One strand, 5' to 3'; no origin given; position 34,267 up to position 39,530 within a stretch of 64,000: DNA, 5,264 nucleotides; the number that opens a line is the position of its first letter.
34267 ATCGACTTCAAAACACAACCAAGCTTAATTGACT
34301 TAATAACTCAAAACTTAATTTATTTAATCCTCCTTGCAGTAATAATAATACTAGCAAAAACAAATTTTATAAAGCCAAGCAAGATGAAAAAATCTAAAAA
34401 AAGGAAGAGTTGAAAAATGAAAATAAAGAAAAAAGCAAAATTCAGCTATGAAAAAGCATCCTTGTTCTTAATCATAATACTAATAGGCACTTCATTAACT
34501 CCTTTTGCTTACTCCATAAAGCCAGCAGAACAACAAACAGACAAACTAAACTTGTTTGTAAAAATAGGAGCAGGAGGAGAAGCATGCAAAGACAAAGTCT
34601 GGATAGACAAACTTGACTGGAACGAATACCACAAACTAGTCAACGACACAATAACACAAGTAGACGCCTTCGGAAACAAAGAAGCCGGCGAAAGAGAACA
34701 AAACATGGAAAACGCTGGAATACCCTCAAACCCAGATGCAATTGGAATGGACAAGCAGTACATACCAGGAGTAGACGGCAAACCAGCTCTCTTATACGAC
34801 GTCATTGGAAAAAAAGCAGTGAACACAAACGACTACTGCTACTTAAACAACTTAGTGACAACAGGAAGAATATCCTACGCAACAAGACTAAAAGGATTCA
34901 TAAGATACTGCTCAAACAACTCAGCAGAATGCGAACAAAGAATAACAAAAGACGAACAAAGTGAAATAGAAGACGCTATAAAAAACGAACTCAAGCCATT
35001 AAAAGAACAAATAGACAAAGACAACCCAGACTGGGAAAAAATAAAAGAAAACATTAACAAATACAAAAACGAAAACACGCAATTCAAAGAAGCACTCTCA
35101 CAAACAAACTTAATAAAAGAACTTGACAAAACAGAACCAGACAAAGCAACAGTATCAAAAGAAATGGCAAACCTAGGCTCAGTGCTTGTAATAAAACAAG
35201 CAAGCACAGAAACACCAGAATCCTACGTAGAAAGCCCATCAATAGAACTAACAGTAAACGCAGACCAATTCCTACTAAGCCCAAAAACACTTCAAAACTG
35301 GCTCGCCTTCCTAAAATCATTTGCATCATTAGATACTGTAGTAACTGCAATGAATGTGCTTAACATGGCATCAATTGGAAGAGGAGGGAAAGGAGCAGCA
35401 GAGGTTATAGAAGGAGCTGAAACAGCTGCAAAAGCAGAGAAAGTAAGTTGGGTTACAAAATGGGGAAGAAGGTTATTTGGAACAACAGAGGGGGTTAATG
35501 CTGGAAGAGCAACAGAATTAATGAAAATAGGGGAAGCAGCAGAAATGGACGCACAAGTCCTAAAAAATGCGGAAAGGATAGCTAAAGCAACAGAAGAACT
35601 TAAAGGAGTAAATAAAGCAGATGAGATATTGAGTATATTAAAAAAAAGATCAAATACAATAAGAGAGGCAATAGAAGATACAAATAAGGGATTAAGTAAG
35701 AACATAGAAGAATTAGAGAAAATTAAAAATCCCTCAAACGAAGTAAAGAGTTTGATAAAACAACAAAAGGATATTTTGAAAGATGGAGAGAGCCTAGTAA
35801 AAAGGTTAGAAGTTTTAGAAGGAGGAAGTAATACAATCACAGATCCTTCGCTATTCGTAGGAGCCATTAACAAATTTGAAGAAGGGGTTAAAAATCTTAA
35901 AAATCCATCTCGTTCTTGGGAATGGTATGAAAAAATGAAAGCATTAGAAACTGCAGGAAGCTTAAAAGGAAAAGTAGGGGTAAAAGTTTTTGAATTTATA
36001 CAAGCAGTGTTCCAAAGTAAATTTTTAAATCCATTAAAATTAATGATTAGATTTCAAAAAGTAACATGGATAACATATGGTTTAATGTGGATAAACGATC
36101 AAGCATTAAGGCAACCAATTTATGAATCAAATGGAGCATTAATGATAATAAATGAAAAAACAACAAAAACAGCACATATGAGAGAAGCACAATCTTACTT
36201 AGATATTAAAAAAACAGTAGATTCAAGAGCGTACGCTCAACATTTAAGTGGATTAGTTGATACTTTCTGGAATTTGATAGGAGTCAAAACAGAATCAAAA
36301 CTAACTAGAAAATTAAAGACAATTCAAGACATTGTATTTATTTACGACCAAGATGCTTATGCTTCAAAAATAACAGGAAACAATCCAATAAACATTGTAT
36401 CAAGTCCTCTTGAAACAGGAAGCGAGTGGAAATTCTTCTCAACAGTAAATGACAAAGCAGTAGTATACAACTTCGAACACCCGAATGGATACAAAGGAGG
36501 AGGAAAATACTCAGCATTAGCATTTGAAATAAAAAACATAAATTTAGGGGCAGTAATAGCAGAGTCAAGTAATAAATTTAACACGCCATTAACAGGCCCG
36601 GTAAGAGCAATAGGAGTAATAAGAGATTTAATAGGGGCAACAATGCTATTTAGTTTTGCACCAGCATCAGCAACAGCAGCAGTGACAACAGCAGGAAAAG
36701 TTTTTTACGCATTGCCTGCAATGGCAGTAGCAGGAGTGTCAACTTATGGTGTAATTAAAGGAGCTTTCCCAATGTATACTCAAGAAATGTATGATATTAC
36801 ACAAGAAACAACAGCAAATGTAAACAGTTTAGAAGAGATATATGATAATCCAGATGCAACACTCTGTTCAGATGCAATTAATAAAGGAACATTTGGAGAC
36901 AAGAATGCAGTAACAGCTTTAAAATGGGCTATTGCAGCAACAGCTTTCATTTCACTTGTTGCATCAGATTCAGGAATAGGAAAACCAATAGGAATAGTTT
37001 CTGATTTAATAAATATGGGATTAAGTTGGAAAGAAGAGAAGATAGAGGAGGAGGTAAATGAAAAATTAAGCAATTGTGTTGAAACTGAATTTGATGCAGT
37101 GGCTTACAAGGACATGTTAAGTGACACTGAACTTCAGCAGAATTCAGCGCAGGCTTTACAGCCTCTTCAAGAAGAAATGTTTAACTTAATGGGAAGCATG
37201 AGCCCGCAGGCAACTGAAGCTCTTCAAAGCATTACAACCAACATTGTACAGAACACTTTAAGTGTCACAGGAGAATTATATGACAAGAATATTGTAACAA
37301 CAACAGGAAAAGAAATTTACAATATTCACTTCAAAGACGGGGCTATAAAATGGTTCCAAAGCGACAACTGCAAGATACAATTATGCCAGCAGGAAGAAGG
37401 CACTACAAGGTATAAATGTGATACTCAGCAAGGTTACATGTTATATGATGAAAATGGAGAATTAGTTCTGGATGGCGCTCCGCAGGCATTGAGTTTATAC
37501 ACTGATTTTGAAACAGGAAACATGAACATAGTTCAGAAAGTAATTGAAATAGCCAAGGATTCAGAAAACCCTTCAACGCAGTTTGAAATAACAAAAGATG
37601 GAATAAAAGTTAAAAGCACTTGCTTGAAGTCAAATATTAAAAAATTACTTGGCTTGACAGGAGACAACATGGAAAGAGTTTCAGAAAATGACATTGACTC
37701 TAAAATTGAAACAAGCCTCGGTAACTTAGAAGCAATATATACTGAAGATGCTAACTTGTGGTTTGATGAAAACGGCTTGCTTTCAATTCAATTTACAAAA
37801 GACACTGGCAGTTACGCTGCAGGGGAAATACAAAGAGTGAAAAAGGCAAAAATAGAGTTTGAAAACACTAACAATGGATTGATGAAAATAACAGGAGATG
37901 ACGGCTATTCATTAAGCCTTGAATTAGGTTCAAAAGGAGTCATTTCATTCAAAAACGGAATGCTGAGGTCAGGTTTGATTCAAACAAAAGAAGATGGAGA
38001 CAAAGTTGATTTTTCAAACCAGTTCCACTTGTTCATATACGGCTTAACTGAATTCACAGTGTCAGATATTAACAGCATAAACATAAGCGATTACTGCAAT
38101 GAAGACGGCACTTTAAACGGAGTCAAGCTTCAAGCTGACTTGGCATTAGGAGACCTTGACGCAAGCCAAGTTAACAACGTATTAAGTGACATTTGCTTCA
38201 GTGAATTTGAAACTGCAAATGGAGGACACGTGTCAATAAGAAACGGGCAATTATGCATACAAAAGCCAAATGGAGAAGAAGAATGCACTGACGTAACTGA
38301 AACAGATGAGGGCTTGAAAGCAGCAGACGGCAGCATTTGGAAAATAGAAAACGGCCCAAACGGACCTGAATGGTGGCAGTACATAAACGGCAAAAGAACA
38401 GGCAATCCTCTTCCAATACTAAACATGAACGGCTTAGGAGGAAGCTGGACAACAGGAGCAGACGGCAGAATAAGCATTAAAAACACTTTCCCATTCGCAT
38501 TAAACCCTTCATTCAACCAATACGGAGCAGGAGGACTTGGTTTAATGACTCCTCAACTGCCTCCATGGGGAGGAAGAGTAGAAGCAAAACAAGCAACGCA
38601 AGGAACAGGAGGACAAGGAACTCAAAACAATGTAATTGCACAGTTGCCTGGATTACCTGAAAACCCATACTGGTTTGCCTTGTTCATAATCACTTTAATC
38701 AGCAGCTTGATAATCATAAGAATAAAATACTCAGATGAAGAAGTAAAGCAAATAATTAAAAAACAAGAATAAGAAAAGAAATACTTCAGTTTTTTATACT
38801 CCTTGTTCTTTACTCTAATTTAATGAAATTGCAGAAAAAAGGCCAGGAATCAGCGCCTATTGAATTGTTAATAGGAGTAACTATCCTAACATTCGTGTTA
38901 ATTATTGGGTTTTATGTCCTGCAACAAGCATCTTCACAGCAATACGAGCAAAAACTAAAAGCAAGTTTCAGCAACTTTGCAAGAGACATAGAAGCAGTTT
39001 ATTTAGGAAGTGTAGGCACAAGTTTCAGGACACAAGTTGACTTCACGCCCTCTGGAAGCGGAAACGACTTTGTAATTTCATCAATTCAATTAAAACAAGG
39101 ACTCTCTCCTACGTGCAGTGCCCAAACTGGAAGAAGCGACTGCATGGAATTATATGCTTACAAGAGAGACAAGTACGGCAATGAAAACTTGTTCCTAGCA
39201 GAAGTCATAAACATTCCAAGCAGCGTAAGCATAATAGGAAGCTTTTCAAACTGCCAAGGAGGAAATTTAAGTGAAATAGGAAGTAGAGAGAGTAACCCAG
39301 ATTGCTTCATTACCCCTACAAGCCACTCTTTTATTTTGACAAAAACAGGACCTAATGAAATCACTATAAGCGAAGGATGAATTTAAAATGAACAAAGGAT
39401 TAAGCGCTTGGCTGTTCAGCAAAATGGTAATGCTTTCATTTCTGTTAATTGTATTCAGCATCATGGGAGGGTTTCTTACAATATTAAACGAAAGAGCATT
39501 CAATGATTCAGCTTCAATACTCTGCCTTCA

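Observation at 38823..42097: Convergent cluster of seven genes beginning with K/R-G-Q class III signal peptides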

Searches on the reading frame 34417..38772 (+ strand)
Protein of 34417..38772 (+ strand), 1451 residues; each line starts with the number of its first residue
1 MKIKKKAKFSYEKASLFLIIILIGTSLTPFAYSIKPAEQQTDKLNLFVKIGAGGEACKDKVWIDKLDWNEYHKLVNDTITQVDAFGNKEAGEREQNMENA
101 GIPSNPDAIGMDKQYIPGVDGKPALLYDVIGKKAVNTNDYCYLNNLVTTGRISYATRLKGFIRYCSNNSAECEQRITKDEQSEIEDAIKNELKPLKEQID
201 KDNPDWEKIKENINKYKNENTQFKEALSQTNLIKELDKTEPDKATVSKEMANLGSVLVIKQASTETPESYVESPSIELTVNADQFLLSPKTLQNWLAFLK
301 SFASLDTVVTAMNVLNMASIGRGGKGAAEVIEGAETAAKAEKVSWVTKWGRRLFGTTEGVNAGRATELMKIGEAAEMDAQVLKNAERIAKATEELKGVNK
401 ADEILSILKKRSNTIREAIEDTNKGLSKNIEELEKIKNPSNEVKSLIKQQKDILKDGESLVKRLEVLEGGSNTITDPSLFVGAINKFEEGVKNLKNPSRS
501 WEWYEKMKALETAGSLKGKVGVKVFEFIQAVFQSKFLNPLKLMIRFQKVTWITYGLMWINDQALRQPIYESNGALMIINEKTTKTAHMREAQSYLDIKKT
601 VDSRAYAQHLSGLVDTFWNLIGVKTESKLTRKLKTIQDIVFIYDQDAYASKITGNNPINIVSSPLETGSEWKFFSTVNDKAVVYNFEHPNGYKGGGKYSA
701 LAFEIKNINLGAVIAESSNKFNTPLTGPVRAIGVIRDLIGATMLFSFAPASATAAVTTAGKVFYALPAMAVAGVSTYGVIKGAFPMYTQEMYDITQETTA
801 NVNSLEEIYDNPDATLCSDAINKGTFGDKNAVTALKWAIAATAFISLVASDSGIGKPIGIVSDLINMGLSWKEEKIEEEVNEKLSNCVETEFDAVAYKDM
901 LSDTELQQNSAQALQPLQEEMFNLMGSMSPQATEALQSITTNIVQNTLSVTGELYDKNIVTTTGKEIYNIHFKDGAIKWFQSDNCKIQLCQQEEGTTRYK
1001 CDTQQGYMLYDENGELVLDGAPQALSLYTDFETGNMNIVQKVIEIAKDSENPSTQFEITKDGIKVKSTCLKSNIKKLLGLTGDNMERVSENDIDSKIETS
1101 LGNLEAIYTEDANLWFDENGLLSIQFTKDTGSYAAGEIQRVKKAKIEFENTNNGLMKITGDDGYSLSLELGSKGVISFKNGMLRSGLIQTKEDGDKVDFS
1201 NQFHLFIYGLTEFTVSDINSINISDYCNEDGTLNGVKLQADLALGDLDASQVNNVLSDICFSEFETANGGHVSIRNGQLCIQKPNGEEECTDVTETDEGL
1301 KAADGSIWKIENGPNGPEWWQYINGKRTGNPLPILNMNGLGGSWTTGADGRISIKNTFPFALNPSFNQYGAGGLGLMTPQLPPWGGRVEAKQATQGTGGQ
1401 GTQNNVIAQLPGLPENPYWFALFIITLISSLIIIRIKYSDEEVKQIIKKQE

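Call 4: search_protein_families(library=pfam, proteins=[window:34417-38772:+], max_evalue=1)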
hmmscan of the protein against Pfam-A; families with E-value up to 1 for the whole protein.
window:34417-38772:+ (1451 aa): 3 families
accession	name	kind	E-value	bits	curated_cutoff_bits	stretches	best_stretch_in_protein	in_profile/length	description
PF08651.15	DASH_Duo1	-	0.26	11.6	25.4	0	414-455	11-52/74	DASH complex subunit Duo1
PF22913.1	NBAS_11th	-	0.55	10.6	27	1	412-468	39-95/125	NBAS subunit of NRZ tethering complex, C-terminal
PF21521.3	MYO6_lever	-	0.59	10.8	27.3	0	395-467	65-137/141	Myosin VI, lever arm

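Call 5: search_protein_families(library=ncbifam, proteins=[window:34417-38772:+], max_evalue=1)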
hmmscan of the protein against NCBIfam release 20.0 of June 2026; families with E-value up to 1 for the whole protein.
window:34417-38772:+ (1451 aa): 2 families
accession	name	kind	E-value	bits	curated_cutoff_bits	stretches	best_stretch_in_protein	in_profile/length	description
NF045487.1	ASRP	equivalog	0.031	12.9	300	2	172-260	175-275/593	archaea-specific SMC-related protein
NF003034.1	PRK03918.1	equivalog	0.16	9.9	700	1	376-468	473-562/878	DNA double-strand break repair ATPase Rad50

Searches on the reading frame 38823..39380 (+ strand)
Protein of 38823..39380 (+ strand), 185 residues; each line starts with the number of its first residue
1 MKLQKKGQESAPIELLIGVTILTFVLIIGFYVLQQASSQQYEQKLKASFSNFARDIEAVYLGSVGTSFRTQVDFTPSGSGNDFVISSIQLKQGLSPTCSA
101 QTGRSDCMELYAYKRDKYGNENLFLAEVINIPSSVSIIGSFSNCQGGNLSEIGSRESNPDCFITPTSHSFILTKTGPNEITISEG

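Call 4: search_protein_families(library=pfam, proteins=[window:38823-39380:+], max_evalue=1)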
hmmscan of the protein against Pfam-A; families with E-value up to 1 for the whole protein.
window:38823-39380:+ (185 aa): 1 family
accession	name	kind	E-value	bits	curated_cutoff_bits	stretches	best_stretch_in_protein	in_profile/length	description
PF18981.6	InlK_D3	-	0.18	12.3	25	0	32-78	2-50/75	Internalin K domain (D3/D4)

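Call 5: search_protein_families(library=ncbifam, proteins=[window:38823-39380:+], max_evalue=1)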
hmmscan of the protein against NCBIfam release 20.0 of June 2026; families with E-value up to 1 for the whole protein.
window:38823-39380:+ (185 aa): 1 family
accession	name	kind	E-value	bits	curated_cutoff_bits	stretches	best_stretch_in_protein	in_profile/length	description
TIGR04430.1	OM_asym_MlaD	equivalog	0.077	12.8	135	1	12-51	4-47/146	outer membrane lipid asymmetry maintenance protein MlaD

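Call 28: find_homologous_proteins(query=window:38823-39380:+, max_evalue=0.001)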
Query window:38823-39380:+ (185 aa): 40 proteins with E <= 0.001 among 108 candidates.
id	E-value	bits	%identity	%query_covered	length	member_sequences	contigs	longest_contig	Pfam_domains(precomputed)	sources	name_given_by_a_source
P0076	2.7e-115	400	100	100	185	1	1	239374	-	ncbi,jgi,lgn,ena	-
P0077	9.0e-84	298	75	100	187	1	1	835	-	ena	-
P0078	1.4e-69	251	65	100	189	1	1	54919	-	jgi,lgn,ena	-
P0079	6.8e-44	168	48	98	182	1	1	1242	-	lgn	-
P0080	9.7e-40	154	48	97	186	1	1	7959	-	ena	-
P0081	1.0e-39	154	47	96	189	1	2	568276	-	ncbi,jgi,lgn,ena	-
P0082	6.6e-39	151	48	96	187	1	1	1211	-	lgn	-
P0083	4.8e-38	149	45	97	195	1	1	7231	-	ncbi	ncbi:MAG: hypothetical protein QXO69_03075 [archaeon]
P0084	5.1e-36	142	46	97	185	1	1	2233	-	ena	-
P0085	3.5e-35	139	44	96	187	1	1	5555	-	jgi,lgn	jgi:hypothetical protein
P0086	9.1e-35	138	43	98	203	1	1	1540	-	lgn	-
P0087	2.6e-34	137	42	99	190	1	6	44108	-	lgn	-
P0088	5.0e-34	136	43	97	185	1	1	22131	-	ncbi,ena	-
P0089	7.5e-34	135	42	97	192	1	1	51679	-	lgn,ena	-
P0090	1.9e-33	134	44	97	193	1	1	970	-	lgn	-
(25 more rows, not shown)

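Call 31: find_encoding_contigs(protein=window:38823-39380:+, flank=3000, max_places=3)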
Protein window:38823-39380:+ (185 aa): 3 contigs read that carry it; 2 places shown.
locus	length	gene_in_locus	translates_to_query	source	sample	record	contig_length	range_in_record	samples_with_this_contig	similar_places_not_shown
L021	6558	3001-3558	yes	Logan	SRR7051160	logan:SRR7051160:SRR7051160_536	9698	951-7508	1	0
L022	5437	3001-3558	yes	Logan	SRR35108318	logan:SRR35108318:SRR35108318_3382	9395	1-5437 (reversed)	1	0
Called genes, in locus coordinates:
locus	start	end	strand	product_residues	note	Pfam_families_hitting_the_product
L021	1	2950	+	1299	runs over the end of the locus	?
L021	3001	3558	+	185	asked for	-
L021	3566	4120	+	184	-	-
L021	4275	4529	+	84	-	-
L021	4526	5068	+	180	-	-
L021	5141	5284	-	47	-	-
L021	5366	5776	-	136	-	-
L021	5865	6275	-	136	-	-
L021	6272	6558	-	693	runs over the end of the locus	-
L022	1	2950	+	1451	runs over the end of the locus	-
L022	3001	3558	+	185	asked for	-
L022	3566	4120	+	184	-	-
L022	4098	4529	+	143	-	-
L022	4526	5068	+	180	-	-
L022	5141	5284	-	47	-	-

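Call 42: predict_structure(alignment_id=A2)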
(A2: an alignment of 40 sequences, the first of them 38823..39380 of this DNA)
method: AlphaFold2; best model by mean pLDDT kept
length: 185 residues; sequences in the alignment: 40
mean_pLDDT: 88.9   pTM: 0.77
mean pLDDT of the five models: 88.9, 87.0, 86.9, 85.5, 85.5
residues with pLDDT >= 90: 121; 70-90: 44; 50-70: 20; < 50: 0
segments of 3 or more residues with pLDDT < 50: none
pLDDT, mean of each block of 10 residues (from residue 1): 62 86 95 87 93 97 97 83 86 94 95 91 95 94 86 69 92 97 94
secondary structure, 60 per line:
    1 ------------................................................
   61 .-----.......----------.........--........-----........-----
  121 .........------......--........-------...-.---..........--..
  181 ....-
elements in order: H13-61 E67-73 E84-92 H95-102 E108-115 E121-129 E136-141 E144-148 E167-176 E179-184

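Call 45: fold_search(model_id=the predicted structure, library=pdb)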
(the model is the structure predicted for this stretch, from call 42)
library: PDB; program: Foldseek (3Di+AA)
matches with E <= 10: 638; with E <= 0.001: 0
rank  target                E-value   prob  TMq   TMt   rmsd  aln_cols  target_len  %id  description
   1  2yn5_A                9.6e-02  0.10  0.17  0.12  24.1       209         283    9  Structural insight into the giant calcium-binding adhesin SiiE: implications for the adhesion of Salmonella enterica t (released 2013-04-03)
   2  4hd5                  1.3e-01  0.16  0.18  0.12  18.8       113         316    9  Crystal Structure of BC0361, a polysaccharide deacetylase from Bacillus cereus (released 2012-10-10)
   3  2h41                  1.7e-01  0.23  0.18  0.30   8.0        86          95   14  Solution structure of the second type III domain of human Fibronectin: minimized average structure (released 2007-04-10)
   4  2ha1_MODEL_1_A        1.9e-01  0.20  0.19  0.18   8.1        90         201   11  Complex of the first and second type III domains of human Fibronectin in solution (released 2007-04-10)
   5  2yn3_C                2.1e-01  0.08  0.17  0.12  22.9       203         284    9  Structural insight into the giant calcium-binding adhesin SiiE: implications for the adhesion of Salmonella enterica t (released 2013-04-03)
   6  8pkp_A                2.1e-01  0.04  0.13  0.02  18.8       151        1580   11  Cryo-EM structure of the apo Anaphase-promoting complex/cyclosome (APC/C) at 3.2 Angstrom resolution (released 2023-07-19)
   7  2yrl_MODEL_1_A        2.3e-01  0.13  0.17  0.26  14.4        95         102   15  Solution structure of the PKD domain from KIAA 1837 protein (released 2007-10-02)
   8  3id8                  2.3e-01  0.13  0.18  0.08  22.4       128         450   14  Ternary complex of human pancreatic glucokinase crystallized with activator, glucose and AMP-PNP (released 2010-07-28)
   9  2yn3_A                3.1e-01  0.07  0.17  0.12  24.6       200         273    8  Structural insight into the giant calcium-binding adhesin SiiE: implications for the adhesion of Salmonella enterica t (released 2013-04-03)
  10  9mt4_H                3.5e-01  0.23  0.19  0.25  12.8        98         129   12  Connector structure of phage JohannRWettstein (Bas63) (released 2025-11-19)
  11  2yn3_D                3.7e-01  0.07  0.18  0.16  19.3       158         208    9  Structural insight into the giant calcium-binding adhesin SiiE: implications for the adhesion of Salmonella enterica t (released 2013-04-03)
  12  7jna_A                3.9e-01  0.02  0.11  0.08  24.7       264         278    9  Cryo-EM structure of human proton-activated chloride channel PAC at pH 8 (released 2020-11-11)
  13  4zm8_D                4.7e-01  0.08  0.12  0.19  13.9        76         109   12  Crystal Structure of Sialostatin L (released 2015-06-17)
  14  6ey4                  4.7e-01  0.03  0.15  0.07  21.0       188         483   11  Periplasmic domain (residues 36-513) of GldM (released 2018-02-07)
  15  2vkx_E                5.0e-01  0.06  0.19  0.18  18.7       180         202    7  Human NCAM, FN3 domains 1 and 2, M610R mutant (released 2008-02-26)
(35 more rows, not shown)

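Call 49: search_solved_structures(query=A2, max_evalue=10)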
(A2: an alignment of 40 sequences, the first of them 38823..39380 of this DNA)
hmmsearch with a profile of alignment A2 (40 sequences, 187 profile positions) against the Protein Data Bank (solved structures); distinct sequences matched with E-value up to 10: 1.
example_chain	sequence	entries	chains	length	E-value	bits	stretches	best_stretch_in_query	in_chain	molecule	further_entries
7t2r_E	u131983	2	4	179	0.38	13.5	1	47-106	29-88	NiFe hydrogenase small subunit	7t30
